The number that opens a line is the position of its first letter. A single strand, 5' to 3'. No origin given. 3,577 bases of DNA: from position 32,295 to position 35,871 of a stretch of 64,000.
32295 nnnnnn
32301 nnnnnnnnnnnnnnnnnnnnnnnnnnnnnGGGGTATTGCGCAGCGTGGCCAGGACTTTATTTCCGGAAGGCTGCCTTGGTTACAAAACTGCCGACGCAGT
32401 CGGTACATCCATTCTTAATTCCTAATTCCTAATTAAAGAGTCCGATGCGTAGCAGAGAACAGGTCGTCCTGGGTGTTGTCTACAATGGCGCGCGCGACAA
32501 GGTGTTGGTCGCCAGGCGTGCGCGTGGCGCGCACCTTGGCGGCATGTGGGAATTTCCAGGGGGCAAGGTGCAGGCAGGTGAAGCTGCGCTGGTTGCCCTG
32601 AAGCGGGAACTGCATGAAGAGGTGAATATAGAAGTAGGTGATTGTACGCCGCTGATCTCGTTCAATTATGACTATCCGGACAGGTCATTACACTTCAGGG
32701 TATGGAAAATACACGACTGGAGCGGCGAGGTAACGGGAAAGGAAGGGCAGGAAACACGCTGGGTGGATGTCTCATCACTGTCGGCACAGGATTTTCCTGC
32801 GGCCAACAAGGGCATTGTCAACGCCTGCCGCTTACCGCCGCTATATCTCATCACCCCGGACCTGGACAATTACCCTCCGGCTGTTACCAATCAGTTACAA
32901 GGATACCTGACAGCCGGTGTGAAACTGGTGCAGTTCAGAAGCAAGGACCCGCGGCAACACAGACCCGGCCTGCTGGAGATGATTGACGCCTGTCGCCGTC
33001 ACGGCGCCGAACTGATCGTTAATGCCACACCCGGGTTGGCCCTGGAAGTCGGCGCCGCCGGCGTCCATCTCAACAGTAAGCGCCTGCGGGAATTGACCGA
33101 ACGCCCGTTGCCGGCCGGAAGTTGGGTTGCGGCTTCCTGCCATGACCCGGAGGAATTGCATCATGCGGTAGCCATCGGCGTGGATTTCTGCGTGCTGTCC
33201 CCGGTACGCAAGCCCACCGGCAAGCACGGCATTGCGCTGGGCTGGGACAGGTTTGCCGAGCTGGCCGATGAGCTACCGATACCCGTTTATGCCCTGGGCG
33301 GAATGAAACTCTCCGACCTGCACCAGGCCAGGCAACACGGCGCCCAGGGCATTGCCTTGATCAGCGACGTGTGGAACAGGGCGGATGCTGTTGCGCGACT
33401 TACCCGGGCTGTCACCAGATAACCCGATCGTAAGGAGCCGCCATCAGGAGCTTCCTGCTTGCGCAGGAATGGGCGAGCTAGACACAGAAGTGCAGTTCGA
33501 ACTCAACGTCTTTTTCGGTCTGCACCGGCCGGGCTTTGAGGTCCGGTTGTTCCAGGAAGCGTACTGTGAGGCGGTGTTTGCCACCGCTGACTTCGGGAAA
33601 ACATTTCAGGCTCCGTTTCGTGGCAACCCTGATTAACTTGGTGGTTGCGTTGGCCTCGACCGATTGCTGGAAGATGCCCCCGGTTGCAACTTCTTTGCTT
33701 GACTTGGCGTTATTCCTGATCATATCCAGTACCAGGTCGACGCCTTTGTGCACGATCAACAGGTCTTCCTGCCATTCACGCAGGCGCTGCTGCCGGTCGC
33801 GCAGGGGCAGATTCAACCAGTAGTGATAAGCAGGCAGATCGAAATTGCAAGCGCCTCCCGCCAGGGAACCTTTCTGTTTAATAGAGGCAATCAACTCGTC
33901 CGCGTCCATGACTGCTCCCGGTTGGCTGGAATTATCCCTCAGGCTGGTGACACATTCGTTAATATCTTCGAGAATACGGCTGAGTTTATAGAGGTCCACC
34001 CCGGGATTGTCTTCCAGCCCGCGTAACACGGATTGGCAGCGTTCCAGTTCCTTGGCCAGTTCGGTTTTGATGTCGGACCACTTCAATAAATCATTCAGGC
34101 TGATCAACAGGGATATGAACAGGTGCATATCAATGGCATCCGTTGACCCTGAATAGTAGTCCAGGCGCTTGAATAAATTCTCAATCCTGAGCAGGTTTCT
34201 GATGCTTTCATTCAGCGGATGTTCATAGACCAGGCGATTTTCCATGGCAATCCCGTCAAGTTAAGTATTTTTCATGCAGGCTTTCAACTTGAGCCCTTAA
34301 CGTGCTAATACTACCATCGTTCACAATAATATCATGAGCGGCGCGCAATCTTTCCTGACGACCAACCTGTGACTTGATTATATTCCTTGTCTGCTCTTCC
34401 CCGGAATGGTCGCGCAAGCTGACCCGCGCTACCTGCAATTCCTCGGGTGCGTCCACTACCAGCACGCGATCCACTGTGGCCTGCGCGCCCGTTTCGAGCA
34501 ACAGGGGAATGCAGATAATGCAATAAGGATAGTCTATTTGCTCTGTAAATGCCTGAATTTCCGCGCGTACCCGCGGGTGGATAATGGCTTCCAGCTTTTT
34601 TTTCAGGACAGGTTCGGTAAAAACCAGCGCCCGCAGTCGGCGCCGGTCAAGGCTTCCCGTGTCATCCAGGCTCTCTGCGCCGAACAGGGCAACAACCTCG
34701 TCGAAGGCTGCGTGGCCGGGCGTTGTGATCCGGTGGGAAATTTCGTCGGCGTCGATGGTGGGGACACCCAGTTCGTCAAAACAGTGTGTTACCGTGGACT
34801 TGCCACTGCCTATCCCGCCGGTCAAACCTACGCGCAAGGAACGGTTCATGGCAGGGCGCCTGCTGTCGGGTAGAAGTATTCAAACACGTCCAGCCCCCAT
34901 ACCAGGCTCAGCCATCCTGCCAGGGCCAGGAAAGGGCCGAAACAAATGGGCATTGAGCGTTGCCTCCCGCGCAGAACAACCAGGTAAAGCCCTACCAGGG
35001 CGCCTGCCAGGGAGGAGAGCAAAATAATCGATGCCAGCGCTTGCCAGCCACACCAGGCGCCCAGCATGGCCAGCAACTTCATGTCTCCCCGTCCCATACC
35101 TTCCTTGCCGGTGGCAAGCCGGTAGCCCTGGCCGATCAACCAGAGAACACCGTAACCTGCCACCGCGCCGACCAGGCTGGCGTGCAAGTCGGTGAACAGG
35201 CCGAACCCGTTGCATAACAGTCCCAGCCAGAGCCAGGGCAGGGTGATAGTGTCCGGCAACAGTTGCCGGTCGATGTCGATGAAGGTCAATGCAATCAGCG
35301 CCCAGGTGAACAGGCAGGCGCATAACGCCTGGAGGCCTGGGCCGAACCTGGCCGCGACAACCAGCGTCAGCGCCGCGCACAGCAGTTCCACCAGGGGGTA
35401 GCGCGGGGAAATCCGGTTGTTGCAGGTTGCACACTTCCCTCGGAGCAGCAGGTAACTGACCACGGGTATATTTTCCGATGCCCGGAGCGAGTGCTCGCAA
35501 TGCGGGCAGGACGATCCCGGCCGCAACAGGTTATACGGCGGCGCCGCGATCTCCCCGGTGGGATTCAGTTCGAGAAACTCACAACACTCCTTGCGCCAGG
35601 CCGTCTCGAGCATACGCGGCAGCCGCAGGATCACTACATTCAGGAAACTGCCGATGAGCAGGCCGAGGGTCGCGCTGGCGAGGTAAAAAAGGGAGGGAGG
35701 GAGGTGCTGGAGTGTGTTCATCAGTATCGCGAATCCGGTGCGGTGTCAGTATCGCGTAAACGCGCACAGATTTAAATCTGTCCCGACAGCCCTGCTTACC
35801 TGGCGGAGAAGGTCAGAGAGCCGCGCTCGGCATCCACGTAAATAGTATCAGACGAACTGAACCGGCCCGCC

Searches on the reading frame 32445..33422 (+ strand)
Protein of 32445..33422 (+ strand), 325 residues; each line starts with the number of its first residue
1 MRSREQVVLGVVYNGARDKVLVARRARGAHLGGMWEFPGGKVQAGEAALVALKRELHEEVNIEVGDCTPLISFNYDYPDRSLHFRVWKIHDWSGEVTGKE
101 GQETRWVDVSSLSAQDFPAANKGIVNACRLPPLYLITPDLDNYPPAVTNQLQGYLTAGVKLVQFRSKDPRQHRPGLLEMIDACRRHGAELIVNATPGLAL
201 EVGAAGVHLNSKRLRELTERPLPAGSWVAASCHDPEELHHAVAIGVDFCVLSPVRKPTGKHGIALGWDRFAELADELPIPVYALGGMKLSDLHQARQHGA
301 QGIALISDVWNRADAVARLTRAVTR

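Call 60: search_protein_families(library=pfam, proteins=[window:32445-33422:+], max_evalue=0.00001)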
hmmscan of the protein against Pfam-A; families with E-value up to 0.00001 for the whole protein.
window:32445-33422:+ (325 aa): 3 families
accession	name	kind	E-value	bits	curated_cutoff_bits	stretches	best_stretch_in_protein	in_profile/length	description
PF02581.23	TMP-TENI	-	6.1e-35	120.7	27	1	133-309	1-180/180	Thiamine monophosphate synthase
PF14815.12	NUDIX_4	-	1.3e-20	73.7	35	1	11-126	4-112/113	NUDIX domain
PF00293.34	NUDIX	-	7.9e-19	68.4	21.1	1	7-123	5-129/134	NUDIX domain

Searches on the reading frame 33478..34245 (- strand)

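Call 60: search_protein_families(library=pfam, proteins=[window:33478-34245:-], max_evalue=0.00001)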
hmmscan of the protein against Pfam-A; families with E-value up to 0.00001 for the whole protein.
window:33478-34245:- (255 aa): 1 family
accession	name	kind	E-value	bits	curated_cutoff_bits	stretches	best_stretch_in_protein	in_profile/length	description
PF07072.16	ZapD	-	2.2e-64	217.5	27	1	19-229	1-210/210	Cell division protein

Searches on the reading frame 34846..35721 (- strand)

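Call 60: search_protein_families(library=pfam, proteins=[window:34846-35721:-], max_evalue=0.00001)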
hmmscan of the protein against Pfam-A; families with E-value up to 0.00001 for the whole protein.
window:34846-35721:- (291 aa): 2 families
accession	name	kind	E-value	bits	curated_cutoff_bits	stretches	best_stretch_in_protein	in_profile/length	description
PF06750.18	A24_N_bact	-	2.9e-32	111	23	1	19-126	2-84/84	Bacterial Peptidase A24 N-terminal domain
PF01478.23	Peptidase_A24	-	2.2e-26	92.8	26.5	1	136-245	1-104/104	Type IV leader peptidase family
